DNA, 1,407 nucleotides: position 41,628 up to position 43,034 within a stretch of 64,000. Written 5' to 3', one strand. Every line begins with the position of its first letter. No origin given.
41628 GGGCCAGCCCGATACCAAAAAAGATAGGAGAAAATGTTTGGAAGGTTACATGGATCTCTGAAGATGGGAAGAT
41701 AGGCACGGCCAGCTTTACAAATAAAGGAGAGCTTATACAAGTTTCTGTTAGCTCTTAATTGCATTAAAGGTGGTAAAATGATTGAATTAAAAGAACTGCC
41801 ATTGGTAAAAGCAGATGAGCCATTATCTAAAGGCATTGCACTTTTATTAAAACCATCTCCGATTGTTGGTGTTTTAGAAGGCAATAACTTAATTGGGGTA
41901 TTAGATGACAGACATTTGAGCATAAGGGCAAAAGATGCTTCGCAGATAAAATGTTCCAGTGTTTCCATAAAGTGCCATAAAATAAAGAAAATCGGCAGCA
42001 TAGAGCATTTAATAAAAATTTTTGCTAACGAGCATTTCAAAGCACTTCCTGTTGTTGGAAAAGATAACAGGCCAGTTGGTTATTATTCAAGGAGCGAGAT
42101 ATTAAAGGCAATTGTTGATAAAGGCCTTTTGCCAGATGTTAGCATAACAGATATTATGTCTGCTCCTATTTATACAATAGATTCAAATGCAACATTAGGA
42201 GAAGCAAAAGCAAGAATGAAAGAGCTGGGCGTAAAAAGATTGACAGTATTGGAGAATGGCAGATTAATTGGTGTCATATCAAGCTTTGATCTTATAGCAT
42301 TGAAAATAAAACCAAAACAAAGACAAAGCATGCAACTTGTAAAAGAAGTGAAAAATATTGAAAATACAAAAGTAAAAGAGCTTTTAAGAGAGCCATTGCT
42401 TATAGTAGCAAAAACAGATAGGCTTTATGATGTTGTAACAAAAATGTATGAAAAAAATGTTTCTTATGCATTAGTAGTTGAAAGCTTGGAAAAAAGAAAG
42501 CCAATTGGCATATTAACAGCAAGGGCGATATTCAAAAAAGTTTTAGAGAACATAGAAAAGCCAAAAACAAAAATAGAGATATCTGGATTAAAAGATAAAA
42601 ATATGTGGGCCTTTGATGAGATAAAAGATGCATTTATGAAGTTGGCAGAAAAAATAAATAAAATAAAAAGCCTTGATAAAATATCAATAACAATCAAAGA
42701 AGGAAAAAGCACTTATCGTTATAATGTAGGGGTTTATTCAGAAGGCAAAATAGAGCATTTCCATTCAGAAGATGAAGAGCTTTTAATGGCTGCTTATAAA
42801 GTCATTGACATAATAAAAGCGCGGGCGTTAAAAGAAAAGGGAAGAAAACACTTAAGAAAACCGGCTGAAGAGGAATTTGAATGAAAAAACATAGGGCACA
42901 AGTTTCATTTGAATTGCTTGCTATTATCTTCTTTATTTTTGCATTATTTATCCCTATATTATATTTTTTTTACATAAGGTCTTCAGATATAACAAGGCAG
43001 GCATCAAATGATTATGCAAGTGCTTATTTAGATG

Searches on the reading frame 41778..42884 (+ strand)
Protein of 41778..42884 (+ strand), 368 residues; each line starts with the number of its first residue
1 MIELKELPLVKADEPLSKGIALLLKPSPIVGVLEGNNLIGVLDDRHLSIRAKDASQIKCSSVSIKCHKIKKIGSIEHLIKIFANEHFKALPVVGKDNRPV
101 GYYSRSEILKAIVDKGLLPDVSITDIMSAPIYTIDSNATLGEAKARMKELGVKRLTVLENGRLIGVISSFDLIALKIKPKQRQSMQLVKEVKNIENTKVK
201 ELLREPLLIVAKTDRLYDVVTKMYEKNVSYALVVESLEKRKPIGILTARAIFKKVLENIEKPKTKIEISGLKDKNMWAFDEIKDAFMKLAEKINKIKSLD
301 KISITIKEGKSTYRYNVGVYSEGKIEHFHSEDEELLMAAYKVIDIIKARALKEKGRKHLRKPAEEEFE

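Call 90: search_protein_families(library=pfam, proteins=[window:41778-42884:+], max_evalue=0.001)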
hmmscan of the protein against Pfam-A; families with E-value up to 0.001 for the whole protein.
window:41778-42884:+ (368 aa): 1 family
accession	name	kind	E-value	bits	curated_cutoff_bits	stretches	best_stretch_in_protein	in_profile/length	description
PF00571.33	CBS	-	2.2e-30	105.2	24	3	124-174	2-53/57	CBS domain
